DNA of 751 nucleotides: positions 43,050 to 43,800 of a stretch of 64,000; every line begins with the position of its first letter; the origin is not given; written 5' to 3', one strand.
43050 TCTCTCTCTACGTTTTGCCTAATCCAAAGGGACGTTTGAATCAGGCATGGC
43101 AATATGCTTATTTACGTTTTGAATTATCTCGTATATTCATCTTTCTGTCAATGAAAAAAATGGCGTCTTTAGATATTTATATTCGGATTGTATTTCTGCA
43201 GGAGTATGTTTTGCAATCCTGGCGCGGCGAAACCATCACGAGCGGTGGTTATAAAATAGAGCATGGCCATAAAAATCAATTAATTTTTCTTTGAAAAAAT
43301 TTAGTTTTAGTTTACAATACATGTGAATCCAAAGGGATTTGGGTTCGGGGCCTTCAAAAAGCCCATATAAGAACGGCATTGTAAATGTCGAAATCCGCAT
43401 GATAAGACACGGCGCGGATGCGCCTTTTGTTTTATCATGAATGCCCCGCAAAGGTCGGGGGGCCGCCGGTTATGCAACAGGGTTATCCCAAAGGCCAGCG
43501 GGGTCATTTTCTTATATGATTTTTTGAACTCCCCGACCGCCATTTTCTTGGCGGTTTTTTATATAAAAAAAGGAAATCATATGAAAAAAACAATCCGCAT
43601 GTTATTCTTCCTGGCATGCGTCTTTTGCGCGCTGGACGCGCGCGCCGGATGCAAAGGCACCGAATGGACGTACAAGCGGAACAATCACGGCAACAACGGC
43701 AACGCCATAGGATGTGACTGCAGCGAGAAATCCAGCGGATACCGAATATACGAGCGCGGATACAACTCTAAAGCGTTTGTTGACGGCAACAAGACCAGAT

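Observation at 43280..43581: Second copy of the structured leader (L2) upstream of a Cys-rich secreted protein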

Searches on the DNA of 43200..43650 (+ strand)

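Call 5: search_rna_families(source=window, start=43200, end=43650, threshold=evalue, max_evalue=10, show_alignments=3)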
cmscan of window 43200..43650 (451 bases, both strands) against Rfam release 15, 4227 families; matches with E-value up to 10: 10.
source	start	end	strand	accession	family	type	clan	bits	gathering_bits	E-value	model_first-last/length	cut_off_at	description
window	43453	43546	+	RF02221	sRNA-Xcc1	Gene; sRNA;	-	37.4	53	4.5e-05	1-87/87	no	sRNA-Xcc1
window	43507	43591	+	RF03794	MIR5298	Gene; miRNA;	-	17.5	70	5.4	1-80/80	no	MIR5298 microRNA precursor family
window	43452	43534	-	RF02216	ZNFX1-AS1_2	Gene; lncRNA;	-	17.4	45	0.062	1-93/93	no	ZNFX1 antisense RNA 1 conserved region 2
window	43508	43620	+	RF02607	AbsR25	Gene; sRNA;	-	16.2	47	2.6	1-164/164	no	Acinetobacter sRNA 25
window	43443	43564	+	RF02837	anti-hemB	Gene; sRNA;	-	15.1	49.5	0.57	1-81/81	no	Burkholderia RNA 7 (anti-hemB)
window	43233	43312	+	RF02076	STnc100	Gene; sRNA;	-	14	47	1.1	1-206/206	no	Gammaproteobacterial sRNA STnc100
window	43202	43222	+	RF02308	TtnuCD34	Gene; snRNA; snoRNA; CD-box;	-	13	80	10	44-64/64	no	Tetrahymena snoRNA TtnuCD34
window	43323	43432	+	RF01408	sraL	Gene; sRNA;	-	12.8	39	1.8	1-142/142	no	sraL Hfq binding RNA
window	43471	43561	+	RF02631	Hrs13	Gene; sRNA;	-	12.5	52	2.6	1-82/82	no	Hfq-regulated sRNA 13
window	43331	43346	+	RF02129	GNAS-AS1_3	Gene; lncRNA;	-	11.2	42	6.1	1-38/38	no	GNAS antisense RNA 1 conserved region 3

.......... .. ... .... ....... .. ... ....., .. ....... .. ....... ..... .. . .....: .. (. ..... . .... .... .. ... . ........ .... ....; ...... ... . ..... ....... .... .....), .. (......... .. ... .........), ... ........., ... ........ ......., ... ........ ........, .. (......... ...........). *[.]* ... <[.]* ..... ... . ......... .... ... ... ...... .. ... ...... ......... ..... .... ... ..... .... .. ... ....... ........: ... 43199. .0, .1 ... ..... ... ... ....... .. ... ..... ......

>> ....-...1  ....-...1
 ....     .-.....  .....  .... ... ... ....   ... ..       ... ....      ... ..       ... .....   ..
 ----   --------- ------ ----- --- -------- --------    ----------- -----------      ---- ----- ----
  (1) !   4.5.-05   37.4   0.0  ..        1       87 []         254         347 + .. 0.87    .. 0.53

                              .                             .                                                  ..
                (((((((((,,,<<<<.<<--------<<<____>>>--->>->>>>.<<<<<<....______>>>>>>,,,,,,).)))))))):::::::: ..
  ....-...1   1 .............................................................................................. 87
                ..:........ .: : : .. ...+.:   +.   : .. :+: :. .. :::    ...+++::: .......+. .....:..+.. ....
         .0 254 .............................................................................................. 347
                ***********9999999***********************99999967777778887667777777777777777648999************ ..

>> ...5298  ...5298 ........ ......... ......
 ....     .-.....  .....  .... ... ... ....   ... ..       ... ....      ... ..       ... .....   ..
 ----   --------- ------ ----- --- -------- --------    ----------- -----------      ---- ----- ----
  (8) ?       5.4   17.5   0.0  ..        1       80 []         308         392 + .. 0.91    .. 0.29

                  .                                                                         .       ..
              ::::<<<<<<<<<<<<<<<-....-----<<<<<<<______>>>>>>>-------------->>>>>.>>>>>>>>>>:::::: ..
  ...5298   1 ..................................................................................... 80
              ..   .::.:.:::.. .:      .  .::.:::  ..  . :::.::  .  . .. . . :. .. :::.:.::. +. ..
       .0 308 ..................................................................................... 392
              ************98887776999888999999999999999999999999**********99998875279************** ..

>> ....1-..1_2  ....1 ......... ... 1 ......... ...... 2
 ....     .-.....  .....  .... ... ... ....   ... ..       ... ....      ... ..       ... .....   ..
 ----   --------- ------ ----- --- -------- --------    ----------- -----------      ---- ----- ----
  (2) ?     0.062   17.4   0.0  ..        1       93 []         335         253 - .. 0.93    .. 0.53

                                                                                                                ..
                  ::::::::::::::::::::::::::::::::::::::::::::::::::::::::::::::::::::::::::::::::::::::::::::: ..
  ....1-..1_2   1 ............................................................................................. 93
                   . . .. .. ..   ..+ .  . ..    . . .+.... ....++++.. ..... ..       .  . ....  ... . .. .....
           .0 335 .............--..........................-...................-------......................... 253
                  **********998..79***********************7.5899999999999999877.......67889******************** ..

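Call 38: build_rna_model(alignment_id=A3, structure=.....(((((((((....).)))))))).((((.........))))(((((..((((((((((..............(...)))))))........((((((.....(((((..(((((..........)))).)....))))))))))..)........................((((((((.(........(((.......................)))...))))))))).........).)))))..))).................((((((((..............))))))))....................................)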
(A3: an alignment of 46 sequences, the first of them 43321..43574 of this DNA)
Model R1 built from alignment A3 (46 sequences, 339 columns); structure: as given.
model positions 255; base pairs 63; branch points 5; effective number of sequences 3.02; information 0.59 bits per position. Calibrated on 0.2 Mb of random sequence (short: E-values are rough).
structure used (alignment columns):
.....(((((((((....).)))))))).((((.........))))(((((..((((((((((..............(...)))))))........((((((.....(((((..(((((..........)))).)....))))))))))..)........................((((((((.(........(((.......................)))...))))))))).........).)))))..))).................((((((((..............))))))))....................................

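Call 39: search_with_rna_model(model_id=R1, sources=[window, L001, L002, L003, L004, L005, L006, L007, L008, L009, L010, L011, L012, L013, L014, L015, L016, L017, L018, L019, L020, L021, L022, L023, L024, L025, L026, L027, L028, L029, L030, L031, L032, L033, L034, L035, L036, L037, L038, L039, L040, L041, L042, L043, L044, L045, L046, L047, L048, L049, L050, L051, L052, L053, L054, L055, L056, L057, L058, L059, L060, L061, L062], max_evalue=1, make_alignment=true)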
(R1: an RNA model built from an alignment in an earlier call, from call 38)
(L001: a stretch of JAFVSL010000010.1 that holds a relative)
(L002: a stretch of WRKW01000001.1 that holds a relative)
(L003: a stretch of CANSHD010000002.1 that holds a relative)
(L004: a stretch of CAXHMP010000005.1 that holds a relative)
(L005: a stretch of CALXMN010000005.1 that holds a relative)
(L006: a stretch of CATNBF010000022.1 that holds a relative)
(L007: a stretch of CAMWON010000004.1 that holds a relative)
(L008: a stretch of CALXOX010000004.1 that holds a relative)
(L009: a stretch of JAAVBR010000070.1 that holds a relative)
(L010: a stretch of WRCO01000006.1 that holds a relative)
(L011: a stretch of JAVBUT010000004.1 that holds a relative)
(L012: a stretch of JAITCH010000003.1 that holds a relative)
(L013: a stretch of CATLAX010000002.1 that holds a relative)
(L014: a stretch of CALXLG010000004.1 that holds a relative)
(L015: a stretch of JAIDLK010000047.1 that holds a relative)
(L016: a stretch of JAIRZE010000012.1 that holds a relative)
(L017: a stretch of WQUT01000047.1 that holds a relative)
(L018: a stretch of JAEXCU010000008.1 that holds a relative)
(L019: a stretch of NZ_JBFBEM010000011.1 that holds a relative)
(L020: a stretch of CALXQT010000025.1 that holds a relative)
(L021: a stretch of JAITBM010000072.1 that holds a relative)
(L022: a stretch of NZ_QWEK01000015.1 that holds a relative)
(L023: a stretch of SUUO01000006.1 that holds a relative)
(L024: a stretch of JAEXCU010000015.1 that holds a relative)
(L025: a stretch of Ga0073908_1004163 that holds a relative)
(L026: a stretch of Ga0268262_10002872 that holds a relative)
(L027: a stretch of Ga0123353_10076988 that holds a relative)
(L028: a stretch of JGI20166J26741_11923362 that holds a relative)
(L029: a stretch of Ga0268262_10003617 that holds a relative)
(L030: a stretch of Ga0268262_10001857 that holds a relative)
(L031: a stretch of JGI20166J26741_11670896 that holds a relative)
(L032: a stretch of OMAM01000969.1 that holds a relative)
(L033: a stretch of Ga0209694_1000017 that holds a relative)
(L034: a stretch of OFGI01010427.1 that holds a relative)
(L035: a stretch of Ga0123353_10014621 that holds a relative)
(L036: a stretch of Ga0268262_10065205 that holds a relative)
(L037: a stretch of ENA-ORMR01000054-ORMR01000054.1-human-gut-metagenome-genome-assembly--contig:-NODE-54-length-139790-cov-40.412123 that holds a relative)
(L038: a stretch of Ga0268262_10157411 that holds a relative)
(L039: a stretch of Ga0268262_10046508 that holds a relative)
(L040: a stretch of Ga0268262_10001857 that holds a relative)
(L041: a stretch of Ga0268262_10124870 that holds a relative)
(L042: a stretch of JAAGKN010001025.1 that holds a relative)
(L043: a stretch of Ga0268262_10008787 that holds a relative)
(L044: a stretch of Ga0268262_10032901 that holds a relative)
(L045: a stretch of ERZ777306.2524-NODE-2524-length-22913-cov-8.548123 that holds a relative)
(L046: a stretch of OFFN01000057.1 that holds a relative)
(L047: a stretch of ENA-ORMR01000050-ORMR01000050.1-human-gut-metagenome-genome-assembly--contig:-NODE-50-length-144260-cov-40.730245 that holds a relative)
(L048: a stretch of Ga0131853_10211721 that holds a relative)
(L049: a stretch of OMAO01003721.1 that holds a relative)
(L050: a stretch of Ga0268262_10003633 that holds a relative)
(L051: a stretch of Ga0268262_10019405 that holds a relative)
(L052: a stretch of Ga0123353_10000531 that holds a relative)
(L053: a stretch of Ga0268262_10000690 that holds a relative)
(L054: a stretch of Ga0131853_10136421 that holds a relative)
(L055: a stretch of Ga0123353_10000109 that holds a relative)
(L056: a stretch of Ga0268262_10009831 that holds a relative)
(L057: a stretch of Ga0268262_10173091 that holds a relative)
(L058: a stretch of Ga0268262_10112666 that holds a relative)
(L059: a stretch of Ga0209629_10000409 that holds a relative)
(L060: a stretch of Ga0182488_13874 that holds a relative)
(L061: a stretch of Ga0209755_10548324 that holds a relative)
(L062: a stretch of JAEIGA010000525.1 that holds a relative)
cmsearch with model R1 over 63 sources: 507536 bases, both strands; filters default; matches with E-value up to 1: 105.
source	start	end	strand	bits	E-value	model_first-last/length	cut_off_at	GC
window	43321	43574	+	248.1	7.4e-78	1-255/255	no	0.47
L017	4476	4753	-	232.1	1.1e-72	1-255/255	no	0.51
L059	164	441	-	232.1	1.1e-72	1-255/255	no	0.51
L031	1410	1668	-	227.1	4.5e-71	1-255/255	no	0.5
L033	6828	7070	-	222.5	1.4e-69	1-255/255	no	0.46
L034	779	1021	+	222.5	1.4e-69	1-255/255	no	0.46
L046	523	765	-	222.5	1.4e-69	1-255/255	no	0.46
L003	1682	1943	-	220.9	4.7e-69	1-255/255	no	0.5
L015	3190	3450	-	220.4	6.4e-69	1-255/255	no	0.5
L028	861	1122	-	218.3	3.2e-68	1-255/255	no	0.49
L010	48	302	-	216.6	1.1e-67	1-255/255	no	0.47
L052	665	919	-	216.6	1.1e-67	1-255/255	no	0.47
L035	6607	6860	+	216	1.8e-67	1-255/255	no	0.49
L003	2580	2839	+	215.3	2.9e-67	1-255/255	no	0.48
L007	504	764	+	212.5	2.4e-66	1-255/255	no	0.49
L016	6293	6547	+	211.8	4e-66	1-255/255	no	0.46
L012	6692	6943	-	210.2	1.3e-65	1-255/255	no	0.47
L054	947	1197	+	210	1.6e-65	1-255/255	no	0.48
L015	4088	4349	+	209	3.3e-65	1-255/255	no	0.49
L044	1923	2182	-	208.7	3.9e-65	1-255/255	no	0.5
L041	947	1204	-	207.8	7.6e-65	1-255/255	no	0.47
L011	6653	6903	-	207.7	8.4e-65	1-255/255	no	0.46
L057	50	320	-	207.6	9.2e-65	1-255/255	no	0.46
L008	5737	5995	-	206.4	2.2e-64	1-255/255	no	0.42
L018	5819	6073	-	206.2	2.5e-64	1-255/255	no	0.49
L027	3111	3362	+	205.9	3.1e-64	1-255/255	no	0.5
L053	2308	2577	-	205.5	4.5e-64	1-255/255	no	0.47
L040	7311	7571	-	205.1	5.7e-64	1-255/255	no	0.49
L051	4799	5070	+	203.9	1.4e-63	1-255/255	no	0.44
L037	4341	4604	+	203.2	2.3e-63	1-255/255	no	0.44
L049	738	1001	-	203.2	2.3e-63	1-255/255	no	0.44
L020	5545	5805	+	202.5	4.1e-63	1-255/255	no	0.45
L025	3525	3787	-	201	1.3e-62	1-255/255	no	0.47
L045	7810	8072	-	201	1.3e-62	1-255/255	no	0.47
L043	8628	8901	+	200.3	2.1e-62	1-255/255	no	0.45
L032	174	439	+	196.2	4.5e-61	1-255/255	no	0.5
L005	7617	7868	+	196.1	4.7e-61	1-255/255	no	0.49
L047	3458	3723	-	196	5.1e-61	1-255/255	no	0.5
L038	953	1185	+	195.7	6.1e-61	1-231/255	3'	0.49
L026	53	318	-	194.7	1.3e-60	1-255/255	no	0.47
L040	4554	4821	+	194.7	1.3e-60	1-255/255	no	0.48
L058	449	703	-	194.3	1.7e-60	1-255/255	no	0.51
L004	5564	5830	-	191.9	1.1e-59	1-255/255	no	0.49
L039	2170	2434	+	190.4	3.2e-59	1-255/255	no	0.47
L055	4596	4853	-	189.8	5.2e-59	1-255/255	no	0.52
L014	4279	4534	+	189.5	6.1e-59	1-255/255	no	0.46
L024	7388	7631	+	189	9.2e-59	1-255/255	no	0.49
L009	3903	4171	-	185.1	1.7e-57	1-255/255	no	0.49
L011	4710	4962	-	184.6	2.4e-57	1-255/255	no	0.49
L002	62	317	+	184.1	3.6e-57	1-255/255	no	0.54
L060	1272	1544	+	183.7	4.9e-57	1-255/255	no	0.47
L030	241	533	-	179.1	1.5e-55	1-255/255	no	0.5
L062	2708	2966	+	179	1.6e-55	1-255/255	no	0.46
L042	5354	5616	-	178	3.4e-55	1-255/255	no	0.46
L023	990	1236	-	177.7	4e-55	1-255/255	no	0.5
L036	664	918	+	177.7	4.2e-55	1-255/255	no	0.51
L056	8058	8323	+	176.8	8.3e-55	1-255/255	no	0.48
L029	13396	13684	+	174.5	4.4e-54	1-255/255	no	0.49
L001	6422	6667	-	172.3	2.4e-53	1-255/255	no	0.49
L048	1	243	-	166.4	1.9e-51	1-236/255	3'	0.47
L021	5494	5766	+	158.3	7.7e-49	1-255/255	no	0.53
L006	4274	4533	+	138.8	1.6e-42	1-255/255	no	0.45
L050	8034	8271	-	136.8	6.6e-42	1-255/255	no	0.42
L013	3544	3791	+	128.4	3.6e-39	1-255/255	no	0.43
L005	5567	5801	-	118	8.2e-36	1-255/255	no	0.44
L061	723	1026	+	107.2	2.5e-32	1-211/255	3'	0.52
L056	1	146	-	64.3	1.8e-18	1-138/255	3'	0.5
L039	1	146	-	63.6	3e-18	1-138/255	3'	0.49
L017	4490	4767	+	33.9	1.1e-08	1-255/255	no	0.51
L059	178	455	+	33.9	1.1e-08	1-255/255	no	0.51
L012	6706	6957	+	31.7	6.2e-08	1-255/255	no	0.47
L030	12414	12568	-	31.5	7e-08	1-255/255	no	0.5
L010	62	316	+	27.8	1.1e-06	1-255/255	no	0.47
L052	679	933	+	27.8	1.1e-06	1-255/255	no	0.47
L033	6842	7084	+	26.7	2.5e-06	1-255/255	no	0.46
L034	765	1007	-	26.7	2.5e-06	1-255/255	no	0.46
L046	537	779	+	26.7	2.5e-06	1-255/255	no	0.46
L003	1696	1958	+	22.9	4.2e-05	1-255/255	no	0.49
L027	3097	3348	-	22.9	4.2e-05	1-255/255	no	0.5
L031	1424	1682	+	22.4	5.9e-05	1-255/255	no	0.5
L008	5751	6009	+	22.1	7.7e-05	1-255/255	no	0.42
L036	373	616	+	21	0.00017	1-255/255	no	0.45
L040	7325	7585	+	20.4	0.00028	1-255/255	no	0.47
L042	4311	4492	-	18.5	0.0012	1-255/255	no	0.41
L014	4267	4520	-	17.6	0.0021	1-255/255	no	0.46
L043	8614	8887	-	17.4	0.0025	1-255/255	no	0.45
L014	4048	4073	-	17.4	0.0026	150-176/255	no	0.31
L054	1049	1183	-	16.7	0.0042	1-255/255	no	0.48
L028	875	1136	+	16.7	0.0042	1-255/255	no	0.49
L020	5531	5791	-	16.1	0.0066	1-255/255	no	0.44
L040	4540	4808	-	15.2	0.013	1-255/255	no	0.47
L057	64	334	+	14.9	0.016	1-255/255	no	0.46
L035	6593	6846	-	14.2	0.028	1-255/255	no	0.49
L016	6395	6533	-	13.5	0.045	1-255/255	no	0.48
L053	2322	2591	+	13.2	0.056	1-255/255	no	0.47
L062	2694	2952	-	13.1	0.06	1-255/255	no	0.46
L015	3204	3465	+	12.6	0.09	1-255/255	no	0.49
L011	6667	6768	+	12.4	0.1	1-255/255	no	0.51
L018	6034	6069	+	11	0.29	202-237/255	no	0.44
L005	7792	7854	-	10.4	0.45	1-255/255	no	0.44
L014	2548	2588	-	10.3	0.49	80-120/255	no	0.34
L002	258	299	-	10.1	0.59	5-44/255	no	0.48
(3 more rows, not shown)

Alignment A4: 105 matches aligned to the model, 668 columns, each read 5' to 3' on its own strand. Consensus structure (alignment columns), stored with it:
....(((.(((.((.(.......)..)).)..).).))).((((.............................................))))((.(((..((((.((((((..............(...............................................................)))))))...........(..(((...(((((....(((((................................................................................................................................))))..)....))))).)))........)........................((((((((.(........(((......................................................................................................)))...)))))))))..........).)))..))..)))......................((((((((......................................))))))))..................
